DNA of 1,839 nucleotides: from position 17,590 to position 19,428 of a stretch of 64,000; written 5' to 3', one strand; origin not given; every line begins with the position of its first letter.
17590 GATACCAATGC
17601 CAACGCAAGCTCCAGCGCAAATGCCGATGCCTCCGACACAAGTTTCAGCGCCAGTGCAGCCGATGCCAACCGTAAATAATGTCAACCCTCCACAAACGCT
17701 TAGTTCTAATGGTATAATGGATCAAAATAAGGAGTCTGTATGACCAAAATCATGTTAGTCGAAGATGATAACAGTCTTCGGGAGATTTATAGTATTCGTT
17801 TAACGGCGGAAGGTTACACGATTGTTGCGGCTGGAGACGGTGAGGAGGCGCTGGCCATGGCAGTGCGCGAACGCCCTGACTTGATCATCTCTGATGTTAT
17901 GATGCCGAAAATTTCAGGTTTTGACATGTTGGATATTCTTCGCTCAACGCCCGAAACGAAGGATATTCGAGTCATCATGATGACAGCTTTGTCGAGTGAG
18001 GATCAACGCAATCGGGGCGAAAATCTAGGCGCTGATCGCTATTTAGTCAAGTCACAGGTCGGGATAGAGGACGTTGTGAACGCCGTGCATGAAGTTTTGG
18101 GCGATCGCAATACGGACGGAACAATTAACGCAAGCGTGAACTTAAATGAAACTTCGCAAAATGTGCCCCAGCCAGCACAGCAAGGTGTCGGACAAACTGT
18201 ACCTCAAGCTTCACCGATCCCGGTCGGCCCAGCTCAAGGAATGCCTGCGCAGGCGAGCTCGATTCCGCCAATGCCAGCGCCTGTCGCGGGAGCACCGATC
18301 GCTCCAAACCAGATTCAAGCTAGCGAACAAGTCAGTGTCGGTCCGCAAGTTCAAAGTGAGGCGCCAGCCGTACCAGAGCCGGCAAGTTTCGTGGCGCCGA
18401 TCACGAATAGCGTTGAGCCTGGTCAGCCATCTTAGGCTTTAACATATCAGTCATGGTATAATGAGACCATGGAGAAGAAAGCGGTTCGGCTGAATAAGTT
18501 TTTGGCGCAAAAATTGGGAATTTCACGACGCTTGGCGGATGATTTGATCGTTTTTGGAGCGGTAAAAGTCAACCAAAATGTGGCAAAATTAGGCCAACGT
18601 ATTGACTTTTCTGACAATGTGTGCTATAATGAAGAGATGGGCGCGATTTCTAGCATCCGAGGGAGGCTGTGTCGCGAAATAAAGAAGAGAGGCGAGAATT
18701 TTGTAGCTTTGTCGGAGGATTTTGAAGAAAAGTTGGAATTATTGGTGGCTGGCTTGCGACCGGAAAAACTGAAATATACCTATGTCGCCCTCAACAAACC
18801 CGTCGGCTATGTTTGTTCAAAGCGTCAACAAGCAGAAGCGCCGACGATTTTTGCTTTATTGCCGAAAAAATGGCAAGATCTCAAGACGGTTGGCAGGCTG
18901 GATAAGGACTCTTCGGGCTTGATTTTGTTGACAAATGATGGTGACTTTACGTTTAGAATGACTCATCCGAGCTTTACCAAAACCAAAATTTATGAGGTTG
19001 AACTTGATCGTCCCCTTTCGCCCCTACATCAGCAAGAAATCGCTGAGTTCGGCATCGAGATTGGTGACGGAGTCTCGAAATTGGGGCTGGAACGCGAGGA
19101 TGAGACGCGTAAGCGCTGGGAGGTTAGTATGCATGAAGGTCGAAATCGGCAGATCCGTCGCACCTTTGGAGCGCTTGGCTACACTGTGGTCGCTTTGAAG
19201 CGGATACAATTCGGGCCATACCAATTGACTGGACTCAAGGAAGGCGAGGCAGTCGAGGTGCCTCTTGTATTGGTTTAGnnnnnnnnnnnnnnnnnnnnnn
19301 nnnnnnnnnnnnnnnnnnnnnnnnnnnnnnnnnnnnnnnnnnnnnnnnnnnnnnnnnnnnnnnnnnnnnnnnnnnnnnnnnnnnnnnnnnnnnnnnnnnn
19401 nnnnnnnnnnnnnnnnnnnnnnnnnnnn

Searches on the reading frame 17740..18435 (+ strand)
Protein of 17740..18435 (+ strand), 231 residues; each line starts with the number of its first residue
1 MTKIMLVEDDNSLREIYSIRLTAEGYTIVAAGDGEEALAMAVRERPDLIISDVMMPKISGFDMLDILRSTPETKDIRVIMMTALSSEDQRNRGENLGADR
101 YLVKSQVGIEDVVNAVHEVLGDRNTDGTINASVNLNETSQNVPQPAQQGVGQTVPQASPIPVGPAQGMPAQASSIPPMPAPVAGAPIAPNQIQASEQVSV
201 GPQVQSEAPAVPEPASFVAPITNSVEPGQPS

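Call 27: find_encoding_contigs(protein=window:17740-18435:+, flank=6000, max_places=10)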
Protein window:17740-18435:+ (231 aa): no gene with exactly this product is on record in the collection.

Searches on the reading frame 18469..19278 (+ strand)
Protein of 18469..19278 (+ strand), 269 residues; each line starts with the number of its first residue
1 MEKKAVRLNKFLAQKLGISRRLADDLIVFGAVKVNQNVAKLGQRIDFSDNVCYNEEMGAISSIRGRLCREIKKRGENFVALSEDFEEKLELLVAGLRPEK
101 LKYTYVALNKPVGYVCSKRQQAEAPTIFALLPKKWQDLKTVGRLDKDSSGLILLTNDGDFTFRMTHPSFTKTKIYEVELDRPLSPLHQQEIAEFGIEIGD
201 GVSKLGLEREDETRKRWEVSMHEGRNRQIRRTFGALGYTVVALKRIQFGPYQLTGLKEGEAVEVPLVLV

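Call 25: find_encoding_contigs(protein=window:18469-19278:+, flank=6000, max_places=10)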
Protein window:18469-19278:+ (269 aa): no gene with exactly this product is on record in the collection.

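Call 94: search_protein_families(library=pfam, proteins=[window:18469-19278:+], max_evalue=0.001)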
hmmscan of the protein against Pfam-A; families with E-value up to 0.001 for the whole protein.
window:18469-19278:+ (269 aa): 2 families
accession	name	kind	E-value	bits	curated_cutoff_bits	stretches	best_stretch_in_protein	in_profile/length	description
PF00849.27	PseudoU_synth_2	-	1.6e-17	64.6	26.8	1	105-233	2-150/152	RNA pseudouridylate synthase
PF01479.30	S4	-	2.2e-08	34.2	22.8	1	6-51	1-48/48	S4 domain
